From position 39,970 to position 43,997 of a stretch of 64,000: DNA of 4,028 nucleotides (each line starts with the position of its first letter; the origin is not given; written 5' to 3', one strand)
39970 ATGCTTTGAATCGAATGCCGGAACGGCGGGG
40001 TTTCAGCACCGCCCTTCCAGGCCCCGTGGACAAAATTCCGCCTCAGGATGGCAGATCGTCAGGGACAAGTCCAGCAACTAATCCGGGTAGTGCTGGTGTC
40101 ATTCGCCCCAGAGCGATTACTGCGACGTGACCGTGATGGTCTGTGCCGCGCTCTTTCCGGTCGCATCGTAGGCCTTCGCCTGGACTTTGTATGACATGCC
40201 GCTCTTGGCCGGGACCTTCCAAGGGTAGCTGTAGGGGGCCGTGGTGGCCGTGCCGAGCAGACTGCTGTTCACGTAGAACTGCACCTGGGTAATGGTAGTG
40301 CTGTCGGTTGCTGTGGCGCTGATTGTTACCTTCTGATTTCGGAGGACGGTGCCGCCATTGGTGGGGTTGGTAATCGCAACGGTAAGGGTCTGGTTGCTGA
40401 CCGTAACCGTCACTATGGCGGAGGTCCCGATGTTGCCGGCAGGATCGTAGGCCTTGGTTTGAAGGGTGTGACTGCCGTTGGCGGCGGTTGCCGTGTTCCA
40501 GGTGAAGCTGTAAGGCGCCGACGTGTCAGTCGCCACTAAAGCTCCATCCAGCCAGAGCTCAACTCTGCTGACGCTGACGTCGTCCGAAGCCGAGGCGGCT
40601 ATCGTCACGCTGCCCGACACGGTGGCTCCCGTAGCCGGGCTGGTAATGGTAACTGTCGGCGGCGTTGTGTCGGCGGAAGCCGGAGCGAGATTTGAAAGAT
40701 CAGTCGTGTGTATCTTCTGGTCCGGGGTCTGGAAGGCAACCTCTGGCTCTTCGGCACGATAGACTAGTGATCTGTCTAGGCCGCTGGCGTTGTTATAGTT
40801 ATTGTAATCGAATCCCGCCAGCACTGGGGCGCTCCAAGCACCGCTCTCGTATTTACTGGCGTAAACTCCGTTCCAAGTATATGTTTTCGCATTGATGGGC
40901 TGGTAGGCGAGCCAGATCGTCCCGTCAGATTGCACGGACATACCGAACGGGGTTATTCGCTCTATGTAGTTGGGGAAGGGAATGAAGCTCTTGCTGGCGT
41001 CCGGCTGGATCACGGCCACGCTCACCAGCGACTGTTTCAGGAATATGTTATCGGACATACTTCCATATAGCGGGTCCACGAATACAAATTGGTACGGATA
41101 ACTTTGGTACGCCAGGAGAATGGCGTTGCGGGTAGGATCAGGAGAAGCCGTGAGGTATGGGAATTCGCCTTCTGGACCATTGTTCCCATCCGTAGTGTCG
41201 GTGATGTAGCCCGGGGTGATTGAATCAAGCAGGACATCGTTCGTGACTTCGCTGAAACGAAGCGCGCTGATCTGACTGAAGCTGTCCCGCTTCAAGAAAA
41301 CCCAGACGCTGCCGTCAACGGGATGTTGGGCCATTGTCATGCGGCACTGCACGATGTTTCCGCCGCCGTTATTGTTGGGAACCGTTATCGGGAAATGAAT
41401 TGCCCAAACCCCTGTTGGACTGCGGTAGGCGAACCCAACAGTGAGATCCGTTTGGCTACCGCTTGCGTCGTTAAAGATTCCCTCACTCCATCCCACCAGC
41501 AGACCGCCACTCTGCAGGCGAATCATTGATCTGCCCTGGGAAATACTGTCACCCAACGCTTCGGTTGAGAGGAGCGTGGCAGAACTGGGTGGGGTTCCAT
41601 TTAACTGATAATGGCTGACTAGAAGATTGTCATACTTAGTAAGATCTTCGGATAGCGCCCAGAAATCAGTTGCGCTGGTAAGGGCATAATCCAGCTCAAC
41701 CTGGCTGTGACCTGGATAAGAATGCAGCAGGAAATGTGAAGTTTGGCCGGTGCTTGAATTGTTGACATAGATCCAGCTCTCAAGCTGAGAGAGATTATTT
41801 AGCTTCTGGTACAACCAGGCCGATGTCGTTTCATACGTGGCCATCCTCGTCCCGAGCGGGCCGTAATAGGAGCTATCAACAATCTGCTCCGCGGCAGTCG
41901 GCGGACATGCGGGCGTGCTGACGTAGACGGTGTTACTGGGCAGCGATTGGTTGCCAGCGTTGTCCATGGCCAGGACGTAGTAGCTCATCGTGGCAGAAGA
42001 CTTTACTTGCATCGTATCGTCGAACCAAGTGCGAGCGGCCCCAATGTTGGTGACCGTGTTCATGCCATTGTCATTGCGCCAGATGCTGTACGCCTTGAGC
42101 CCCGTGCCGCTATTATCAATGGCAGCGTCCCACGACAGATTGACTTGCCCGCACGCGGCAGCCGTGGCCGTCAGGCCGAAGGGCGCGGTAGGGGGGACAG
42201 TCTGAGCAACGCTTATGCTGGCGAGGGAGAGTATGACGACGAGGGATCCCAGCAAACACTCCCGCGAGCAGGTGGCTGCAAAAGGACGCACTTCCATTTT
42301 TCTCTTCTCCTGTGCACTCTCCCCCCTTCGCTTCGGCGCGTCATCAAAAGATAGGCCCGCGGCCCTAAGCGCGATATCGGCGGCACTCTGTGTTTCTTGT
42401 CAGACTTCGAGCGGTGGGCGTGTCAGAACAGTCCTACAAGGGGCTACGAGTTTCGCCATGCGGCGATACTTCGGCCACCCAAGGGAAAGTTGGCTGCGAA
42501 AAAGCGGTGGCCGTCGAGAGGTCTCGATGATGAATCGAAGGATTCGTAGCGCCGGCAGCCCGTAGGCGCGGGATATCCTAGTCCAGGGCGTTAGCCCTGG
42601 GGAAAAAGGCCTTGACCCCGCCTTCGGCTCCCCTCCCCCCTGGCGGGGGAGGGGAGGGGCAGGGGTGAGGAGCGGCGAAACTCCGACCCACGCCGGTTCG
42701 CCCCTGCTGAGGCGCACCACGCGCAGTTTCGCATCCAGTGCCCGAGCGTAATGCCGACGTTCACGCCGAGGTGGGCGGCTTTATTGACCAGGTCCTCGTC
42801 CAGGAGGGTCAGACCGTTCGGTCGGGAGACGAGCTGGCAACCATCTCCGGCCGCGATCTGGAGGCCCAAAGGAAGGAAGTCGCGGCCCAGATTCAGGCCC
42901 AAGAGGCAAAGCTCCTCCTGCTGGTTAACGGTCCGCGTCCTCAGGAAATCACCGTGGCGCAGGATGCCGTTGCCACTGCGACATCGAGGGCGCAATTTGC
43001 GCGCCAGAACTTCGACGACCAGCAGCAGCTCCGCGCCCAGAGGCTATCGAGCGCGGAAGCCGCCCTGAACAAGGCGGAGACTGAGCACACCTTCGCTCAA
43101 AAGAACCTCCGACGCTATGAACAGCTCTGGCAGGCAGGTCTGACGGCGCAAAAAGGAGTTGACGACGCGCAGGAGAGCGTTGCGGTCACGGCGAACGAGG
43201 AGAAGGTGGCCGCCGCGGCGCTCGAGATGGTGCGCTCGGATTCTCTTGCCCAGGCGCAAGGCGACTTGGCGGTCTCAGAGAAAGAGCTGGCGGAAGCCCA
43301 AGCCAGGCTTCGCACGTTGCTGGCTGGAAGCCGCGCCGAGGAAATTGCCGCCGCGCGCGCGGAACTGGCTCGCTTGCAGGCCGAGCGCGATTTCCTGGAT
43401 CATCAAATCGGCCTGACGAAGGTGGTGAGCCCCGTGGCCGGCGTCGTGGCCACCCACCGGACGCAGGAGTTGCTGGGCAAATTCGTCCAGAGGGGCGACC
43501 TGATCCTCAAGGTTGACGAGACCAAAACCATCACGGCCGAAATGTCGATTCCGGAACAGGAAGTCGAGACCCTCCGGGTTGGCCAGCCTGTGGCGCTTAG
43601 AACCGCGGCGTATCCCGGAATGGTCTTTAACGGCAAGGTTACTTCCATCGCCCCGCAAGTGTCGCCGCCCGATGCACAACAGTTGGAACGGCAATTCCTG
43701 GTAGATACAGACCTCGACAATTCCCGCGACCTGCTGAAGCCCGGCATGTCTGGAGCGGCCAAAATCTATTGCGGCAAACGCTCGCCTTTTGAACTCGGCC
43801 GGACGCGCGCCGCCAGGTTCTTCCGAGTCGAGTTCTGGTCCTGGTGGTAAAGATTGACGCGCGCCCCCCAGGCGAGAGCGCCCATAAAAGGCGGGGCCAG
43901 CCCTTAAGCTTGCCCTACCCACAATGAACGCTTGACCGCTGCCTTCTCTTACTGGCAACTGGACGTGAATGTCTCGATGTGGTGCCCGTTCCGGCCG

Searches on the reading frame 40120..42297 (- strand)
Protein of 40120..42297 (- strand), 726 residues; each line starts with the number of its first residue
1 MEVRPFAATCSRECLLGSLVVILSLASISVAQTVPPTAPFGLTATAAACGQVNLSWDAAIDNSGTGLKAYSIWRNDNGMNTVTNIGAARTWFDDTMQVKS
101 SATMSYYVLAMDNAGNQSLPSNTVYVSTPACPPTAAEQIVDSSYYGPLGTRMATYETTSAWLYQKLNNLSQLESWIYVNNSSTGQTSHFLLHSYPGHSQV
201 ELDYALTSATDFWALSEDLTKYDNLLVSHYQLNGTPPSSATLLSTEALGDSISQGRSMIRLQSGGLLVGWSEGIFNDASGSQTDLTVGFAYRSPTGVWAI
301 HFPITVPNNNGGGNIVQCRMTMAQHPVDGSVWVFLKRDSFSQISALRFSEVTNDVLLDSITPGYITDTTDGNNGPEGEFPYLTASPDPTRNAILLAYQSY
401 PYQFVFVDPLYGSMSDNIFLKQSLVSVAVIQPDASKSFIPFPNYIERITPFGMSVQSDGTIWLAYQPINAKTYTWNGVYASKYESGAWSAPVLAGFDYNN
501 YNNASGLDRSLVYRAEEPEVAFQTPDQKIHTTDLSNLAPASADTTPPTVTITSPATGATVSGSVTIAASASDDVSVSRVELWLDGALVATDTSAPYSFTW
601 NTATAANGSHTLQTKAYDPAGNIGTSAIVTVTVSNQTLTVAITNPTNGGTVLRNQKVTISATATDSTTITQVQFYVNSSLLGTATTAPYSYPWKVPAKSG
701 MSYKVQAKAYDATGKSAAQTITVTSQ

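Call 5: search_protein_families(library=pfam, proteins=[window:40120-42297:-], max_evalue=0.01)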
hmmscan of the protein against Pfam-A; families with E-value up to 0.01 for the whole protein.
window:40120-42297:- (726 aa): 6 families
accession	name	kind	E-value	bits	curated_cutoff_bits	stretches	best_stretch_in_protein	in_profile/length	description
PF17957.7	Big_7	-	3.3e-41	140.2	24.1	2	547-612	1-68/70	Bacterial Ig domain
PF14041.11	Lipoprotein_21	-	8.8e-06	26.2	25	0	657-724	12-79/87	LppP/LprE lipoprotein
PF16355.11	DUF4982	-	2.8e-05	24.4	23.9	0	670-717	13-60/61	Domain of unknown function (DUF4982)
PF06832.18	BiPBP_C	-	5.3e-05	23.5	26.8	0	539-622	2-84/90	Penicillin-Binding Protein C-terminus Family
PF19077.6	Big_13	-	0.00036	21.4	27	1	583-633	47-100/102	Bacterial Ig-like domain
PF13750.12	Big_3_3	-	0.0035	17.5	27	0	596-674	3-86/157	Bacterial Ig-like domain (group 3)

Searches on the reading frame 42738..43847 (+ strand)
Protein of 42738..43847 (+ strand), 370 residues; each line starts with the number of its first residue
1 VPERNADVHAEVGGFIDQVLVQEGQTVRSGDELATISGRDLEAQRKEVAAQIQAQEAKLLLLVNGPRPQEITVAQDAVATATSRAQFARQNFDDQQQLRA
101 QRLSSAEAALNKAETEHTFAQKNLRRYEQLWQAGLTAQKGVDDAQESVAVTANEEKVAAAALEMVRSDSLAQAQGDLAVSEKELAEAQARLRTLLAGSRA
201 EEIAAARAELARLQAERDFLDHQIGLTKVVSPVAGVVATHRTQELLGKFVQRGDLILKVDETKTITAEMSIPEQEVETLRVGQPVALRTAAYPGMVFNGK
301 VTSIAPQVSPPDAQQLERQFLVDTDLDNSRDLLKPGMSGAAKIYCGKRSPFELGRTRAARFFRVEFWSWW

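Call 5: search_protein_families(library=pfam, proteins=[window:42738-43847:+], max_evalue=0.01)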
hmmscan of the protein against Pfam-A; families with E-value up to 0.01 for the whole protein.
window:42738-43847:+ (370 aa): 4 families
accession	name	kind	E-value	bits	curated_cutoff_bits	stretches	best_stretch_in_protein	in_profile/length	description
PF16576.10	HlyD_D23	-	1.1e-25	90.6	30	2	146-337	31-212/214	Barrel-sandwich domain of CusB or HlyD membrane-fusion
PF13437.12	HlyD_3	-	1e-20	74.8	22.2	2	228-336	1-106/106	HlyD family secretion protein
PF00364.28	Biotin_lipoyl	-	0.00023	21.4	22.1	1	6-36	43-73/73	Biotin-requiring enzyme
PF13533.13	Biotin_lipoyl_2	-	0.0015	18.8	29.8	1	8-36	3-31/32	Biotin-lipoyl like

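Call 6: search_protein_families(library=ncbifam, proteins=[window:42738-43847:+], max_evalue=0.01)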
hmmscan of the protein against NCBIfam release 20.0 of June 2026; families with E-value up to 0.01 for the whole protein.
window:42738-43847:+ (370 aa): 17 families
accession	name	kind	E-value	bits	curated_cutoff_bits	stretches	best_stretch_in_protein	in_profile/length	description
TIGR01730.1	RND_mfp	subfamily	8e-29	100.6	94.9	2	183-348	92-249/322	efflux RND transporter periplasmic adaptor subunit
NF002939.0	PRK03598.1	equivalog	1.8e-26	93.1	393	3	8-116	47-154/332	secretion protein HlyD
TIGR01843.1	type_I_hlyD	subfamily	1.4e-22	80.2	208.65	1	12-349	50-402/422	HlyD family type I secretion periplasmic adaptor subunit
TIGR00998.1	8a0101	subfamily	2.6e-17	62.8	390.8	1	5-306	42-283/334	EmrA/EmrK family multidrug efflux transporter periplasmic adaptor subunit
TIGR00999.1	8a0102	subfamily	1.1e-14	54.2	319.3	1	201-342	65-200/271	CzcB/NccB family metal efflux transporter periplasmic adaptor subunit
TIGR02971.1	heterocyst_DevB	subfamily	2.5e-13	50.1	129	1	16-312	27-286/327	ABC exporter membrane fusion protein, DevB family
NF007785.0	PRK10476.1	equivalog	1.9e-11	43.4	376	2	185-319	171-299/347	multidrug transporter subunit MdtN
NF008606.0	PRK11578.1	equivalog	6.9e-09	35.3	342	1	158-307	123-265/371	macrolide transporter subunit MacA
NF045904.1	RND-peri-MexE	equivalog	1.1e-06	27.8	714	1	6-121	64-173/390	multidrug efflux RND transporter periplasmic adaptor subunit MexE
TIGR03794.1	NHLM_micro_HlyD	equivalog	1.7e-05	23.9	156.2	1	6-263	59-287/421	NHLP bacteriocin system secretion protein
NF007132.1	PRK09578.1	equivalog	3.4e-05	22.8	512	1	4-120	64-174/396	MexX/AxyX family multidrug efflux RND transporter periplasmic adaptor subunit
NF004547.1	PRK05889.1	equivalog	0.00036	20.6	75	1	8-36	42-70/71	biotin/lipoyl-binding carrier protein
NF006079.0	PRK08225.1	equivalog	0.00051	20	95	0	8-36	41-69/70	acetyl-CoA carboxylase biotin carboxyl carrier protein subunit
NF008589.1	PRK11556.1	equivalog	0.0014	17.6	391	0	102-165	123-191/392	MdtA/MuxA family multidrug efflux RND transporter periplasmic adaptor subunit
NF004309.0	PRK05704.1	equivalog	0.0038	16.7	449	0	6-158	46-192/408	2-oxoglutarate dehydrogenase complex dihydrolipoyllysine-residue succinyltransferase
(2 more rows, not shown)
